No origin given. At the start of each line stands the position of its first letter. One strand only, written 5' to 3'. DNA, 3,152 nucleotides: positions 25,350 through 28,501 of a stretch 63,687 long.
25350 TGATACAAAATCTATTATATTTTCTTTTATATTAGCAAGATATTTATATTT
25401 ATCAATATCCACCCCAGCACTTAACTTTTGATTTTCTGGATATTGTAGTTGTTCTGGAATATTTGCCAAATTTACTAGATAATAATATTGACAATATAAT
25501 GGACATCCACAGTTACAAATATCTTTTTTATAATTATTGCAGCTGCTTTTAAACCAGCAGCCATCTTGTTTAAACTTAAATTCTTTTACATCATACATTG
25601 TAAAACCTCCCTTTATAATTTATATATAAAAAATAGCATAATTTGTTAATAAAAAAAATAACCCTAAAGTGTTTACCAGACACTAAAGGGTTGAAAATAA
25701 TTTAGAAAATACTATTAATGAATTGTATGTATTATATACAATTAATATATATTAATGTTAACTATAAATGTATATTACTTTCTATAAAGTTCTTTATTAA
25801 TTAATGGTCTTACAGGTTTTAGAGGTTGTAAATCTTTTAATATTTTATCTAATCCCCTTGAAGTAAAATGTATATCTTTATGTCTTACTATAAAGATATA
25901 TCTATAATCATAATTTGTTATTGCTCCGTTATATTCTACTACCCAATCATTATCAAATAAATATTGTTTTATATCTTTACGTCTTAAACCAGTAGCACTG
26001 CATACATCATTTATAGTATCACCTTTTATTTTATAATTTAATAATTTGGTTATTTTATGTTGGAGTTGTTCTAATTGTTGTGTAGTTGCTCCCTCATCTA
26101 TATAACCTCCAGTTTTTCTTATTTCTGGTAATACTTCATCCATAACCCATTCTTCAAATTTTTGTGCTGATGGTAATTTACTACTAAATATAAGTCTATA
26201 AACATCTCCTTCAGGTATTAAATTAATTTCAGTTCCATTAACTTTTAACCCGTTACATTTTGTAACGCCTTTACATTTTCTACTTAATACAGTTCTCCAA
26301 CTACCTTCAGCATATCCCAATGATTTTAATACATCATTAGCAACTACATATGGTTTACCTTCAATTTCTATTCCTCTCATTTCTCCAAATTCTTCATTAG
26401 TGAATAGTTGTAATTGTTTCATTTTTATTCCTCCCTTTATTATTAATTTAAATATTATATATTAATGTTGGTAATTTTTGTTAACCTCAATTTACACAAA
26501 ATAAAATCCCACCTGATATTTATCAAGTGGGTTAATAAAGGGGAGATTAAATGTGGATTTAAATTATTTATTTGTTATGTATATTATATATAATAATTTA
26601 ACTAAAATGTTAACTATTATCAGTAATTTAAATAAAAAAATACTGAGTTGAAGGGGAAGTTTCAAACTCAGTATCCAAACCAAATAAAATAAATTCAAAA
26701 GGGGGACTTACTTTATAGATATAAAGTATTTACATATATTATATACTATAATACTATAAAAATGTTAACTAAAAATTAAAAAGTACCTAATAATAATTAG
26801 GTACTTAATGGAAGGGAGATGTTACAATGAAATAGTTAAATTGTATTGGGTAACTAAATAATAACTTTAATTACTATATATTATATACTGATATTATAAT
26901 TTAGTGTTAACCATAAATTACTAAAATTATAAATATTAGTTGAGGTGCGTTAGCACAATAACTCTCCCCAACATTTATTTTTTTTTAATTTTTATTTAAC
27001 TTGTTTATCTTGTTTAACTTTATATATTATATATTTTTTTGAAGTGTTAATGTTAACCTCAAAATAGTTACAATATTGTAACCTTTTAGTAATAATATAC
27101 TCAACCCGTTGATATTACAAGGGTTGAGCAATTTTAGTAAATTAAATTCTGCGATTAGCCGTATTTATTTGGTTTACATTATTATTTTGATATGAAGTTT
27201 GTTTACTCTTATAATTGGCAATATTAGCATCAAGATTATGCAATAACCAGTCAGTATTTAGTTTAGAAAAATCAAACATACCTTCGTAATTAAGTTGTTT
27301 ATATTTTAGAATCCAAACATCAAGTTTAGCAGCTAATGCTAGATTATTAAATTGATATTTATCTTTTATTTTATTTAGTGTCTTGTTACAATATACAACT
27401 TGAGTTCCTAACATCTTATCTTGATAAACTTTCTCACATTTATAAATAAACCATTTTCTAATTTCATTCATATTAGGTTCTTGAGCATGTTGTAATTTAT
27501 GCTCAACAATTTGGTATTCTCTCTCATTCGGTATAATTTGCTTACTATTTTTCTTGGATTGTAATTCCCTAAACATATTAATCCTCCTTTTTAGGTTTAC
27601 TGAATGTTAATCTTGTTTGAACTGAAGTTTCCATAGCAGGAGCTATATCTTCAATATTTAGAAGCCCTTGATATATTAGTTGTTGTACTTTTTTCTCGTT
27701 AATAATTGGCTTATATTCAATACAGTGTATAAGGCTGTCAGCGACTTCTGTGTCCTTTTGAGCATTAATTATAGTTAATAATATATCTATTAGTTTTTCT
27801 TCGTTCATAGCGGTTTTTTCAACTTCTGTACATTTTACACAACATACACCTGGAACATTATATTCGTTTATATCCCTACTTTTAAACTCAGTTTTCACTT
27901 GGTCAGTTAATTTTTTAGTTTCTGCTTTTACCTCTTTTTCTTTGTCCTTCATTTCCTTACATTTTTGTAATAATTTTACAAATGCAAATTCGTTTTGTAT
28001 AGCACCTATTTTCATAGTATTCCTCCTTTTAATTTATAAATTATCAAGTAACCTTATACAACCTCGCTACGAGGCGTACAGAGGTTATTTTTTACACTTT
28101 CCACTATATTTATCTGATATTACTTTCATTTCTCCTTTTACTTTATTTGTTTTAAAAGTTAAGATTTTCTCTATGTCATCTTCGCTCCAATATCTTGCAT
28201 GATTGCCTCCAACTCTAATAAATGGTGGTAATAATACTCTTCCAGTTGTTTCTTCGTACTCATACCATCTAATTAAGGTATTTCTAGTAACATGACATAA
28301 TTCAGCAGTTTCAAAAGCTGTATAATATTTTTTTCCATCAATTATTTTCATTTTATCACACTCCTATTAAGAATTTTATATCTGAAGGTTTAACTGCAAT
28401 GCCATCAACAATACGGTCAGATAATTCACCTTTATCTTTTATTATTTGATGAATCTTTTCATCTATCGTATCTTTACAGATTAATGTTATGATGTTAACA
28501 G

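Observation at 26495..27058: Gene-free ~700-bp array of four tandem promoter-to-terminator mini-units whose transcripts display C-rich anti-Shine-Dalgarno motifs (candidate phage sRNA cluster)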

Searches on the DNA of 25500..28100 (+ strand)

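Call 10: search_dna_similar(query=window:25700-28100:+, collection=phages, mode=distant, max_rows=30)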
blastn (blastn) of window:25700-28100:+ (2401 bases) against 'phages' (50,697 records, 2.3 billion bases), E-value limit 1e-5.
Records with a match: 17; places in all: 17; records where one place covers at least 80% of the query: 0.
Best place of each record, by identity: 80-90% 6; 60-80% 11.
By first word of the organism name: Clostridium 10; Clostridioides 2; Staphylococcus 2; Fusobacterium 1; Liberibacter 1; Dulem 1.
By host as written in the record: - 4; Clostridium difficile 4; Fusobacterium sp. 1; Clostridium perfringens JCM 1290 1; Clostridium perfringens 1; Clostridioides difficile 1; Clostridioides sp. ES-S-0107-01 1; Candidatus Liberibacter asiaticus 1; and 3 more.
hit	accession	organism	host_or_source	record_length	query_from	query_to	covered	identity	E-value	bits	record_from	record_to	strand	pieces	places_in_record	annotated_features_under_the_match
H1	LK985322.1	Clostridium phage phiCDHM19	-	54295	397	531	6%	76.3%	3e-18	100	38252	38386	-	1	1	phiCDHM19_gp55: putative regulatory protein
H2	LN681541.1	Clostridium phage phiMMP01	Clostridium difficile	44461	397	531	6%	76.3%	3e-18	100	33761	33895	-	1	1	Predicted prophage antirepressor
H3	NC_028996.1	Clostridium phage phiCDHM19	-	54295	397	531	6%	76.3%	3e-18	100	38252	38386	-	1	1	phiCDHM19_gp55: anti-repressor Ant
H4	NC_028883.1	Clostridium phage phiMMP01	Clostridium difficile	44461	397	531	6%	76.3%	3e-18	100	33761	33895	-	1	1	anti-repressor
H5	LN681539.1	Clostridium phage phiCD505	Clostridium difficile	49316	410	552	6%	70.6%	5e-9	70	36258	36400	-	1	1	putative antirepressor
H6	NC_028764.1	Clostridium phage phiCD505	Clostridium difficile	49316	410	552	6%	70.6%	5e-9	70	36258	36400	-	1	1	putative antirepressor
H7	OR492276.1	Fusobacterium phage phiKSUM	Fusobacterium sp.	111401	410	525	5%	74.1%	1e-10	75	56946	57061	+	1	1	anti-repressor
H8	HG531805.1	Clostridium phage CDMH1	-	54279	410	525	5%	73.3%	5e-9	71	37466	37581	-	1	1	CDHM1_gp49: putative anti-repressor protein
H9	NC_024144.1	Clostridium phage CDMH1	-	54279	410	525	5%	73.3%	5e-9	71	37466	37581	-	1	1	CDHM1_gp49: putative anti-repressor protein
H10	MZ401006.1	Clostridium phage CPQ4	Clostridium perfringens JCM 1290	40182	415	519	4%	80.0%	1e-16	96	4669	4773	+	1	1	DNA binding protein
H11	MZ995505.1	Clostridium phage vB_CpeP_PMQ04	Clostridium perfringens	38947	415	519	4%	80.0%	1e-16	96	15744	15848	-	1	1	DNA binding protein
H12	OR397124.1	Clostridioides phage AR1086-1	Clostridioides difficile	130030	410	492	3%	80.7%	1e-11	79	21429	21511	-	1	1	hypothetical protein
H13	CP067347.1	Clostridioides phage ES-S-0107-01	Clostridioides sp. ES-S-0107-01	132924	410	492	3%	78.3%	5e-9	70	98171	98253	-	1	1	record has no annotation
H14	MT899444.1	Liberibacter phage P-PA19-1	Candidatus Liberibacter asiaticus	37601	428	507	3%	76.3%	9e-6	60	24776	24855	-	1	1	antirepressor protein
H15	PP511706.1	Dulem virus 30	Lemur catta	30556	401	469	3%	81.2%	6e-8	67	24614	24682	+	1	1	repressor protein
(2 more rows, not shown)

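Call 19: search_rna_families(source=window, start=25500, end=27300, threshold=evalue, max_evalue=10)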
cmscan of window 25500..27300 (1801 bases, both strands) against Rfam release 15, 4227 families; matches with E-value up to 10: 2.
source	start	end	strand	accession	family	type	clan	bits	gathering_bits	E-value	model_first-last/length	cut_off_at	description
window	27084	27143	+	RF00726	mir-87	Gene; miRNA;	-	18.6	49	0.85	1-79/79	no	mir-87 microRNA precursor family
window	26416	26443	-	RF01360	CRISPR-DR47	Gene; CRISPR;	-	17.6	39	4.9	1-37/37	no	CRISPR RNA direct repeat element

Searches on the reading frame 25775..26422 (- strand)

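Call 42: search_protein_families(library=pfam, proteins=[window:25775-26422:-], max_evalue=0.01)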
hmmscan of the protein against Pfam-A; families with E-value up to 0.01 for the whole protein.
window:25775-26422:- (215 aa): 1 family
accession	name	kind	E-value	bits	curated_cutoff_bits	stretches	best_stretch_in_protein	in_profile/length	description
PF02498.22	Bro-N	-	5.6e-16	59.4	25.6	1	15-99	2-96/96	BRO family, N-terminal domain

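Call 43: search_protein_families(library=phrogs, proteins=[window:25775-26422:-], max_evalue=0.001)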
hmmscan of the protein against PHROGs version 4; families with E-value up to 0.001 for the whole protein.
window:25775-26422:- (215 aa): 11 families
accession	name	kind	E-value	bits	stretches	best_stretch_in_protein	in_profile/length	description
phrog_130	-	transcription regulation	1.1e-34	121.3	1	1-118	157-275/480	anti-repressor Ant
phrog_2899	-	transcription regulation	5.6e-32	112.4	1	1-128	4-129/263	anti-repressor Ant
phrog_463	-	transcription regulation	7.1e-30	105.3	1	1-127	2-135/250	anti-repressor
phrog_2593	-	transcription regulation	3.5e-22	80.4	1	15-124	32-150/255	anti-repressor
phrog_245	-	transcription regulation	2.7e-21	77.4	1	13-133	49-166/319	anti-repressor Ant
phrog_7940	-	unknown function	3.3e-20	73.7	1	1-118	1-118/252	-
phrog_2011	-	transcription regulation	2.4e-19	71.1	1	4-127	1-136/275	anti-repressor Ant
phrog_5060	-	transcription regulation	1.3e-15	59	1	14-131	16-141/224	anti-repressor Ant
phrog_25722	-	unknown function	2.8e-15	57.4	1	16-112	17-113/150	-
phrog_9976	-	transcription regulation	1.4e-14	55.4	1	14-161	10-140/188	anti-repressor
phrog_2977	-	transcription regulation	3.6e-11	44.1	1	1-84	61-148/150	anti-repressor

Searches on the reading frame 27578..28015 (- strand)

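Call 42: search_protein_families(library=pfam, proteins=[window:27578-28015:-], max_evalue=0.01)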
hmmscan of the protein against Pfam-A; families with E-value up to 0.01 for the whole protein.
window:27578-28015:- (145 aa): 0 families

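Call 43: search_protein_families(library=phrogs, proteins=[window:27578-28015:-], max_evalue=0.001)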
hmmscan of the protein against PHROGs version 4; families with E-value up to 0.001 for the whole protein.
window:27578-28015:- (145 aa): 1 family
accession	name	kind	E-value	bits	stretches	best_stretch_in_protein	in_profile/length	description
phrog_34398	-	unknown function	2.3e-18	67.6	1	6-144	4-141/149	-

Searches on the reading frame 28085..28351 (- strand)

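Call 42: search_protein_families(library=pfam, proteins=[window:28085-28351:-], max_evalue=0.01)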
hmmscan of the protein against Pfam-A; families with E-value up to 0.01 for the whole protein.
window:28085-28351:- (88 aa): 1 family
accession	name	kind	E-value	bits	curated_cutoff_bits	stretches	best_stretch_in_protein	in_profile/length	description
PF12728.13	HTH_17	-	0.00047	20.8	27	1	9-64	1-47/51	Helix-turn-helix domain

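Call 43: search_protein_families(library=phrogs, proteins=[window:28085-28351:-], max_evalue=0.001)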
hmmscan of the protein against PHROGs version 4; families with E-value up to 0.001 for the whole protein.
window:28085-28351:- (88 aa): 1 family
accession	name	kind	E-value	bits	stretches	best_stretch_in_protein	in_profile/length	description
phrog_32660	-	unknown function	5e-07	30.7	1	1-84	1-92/126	-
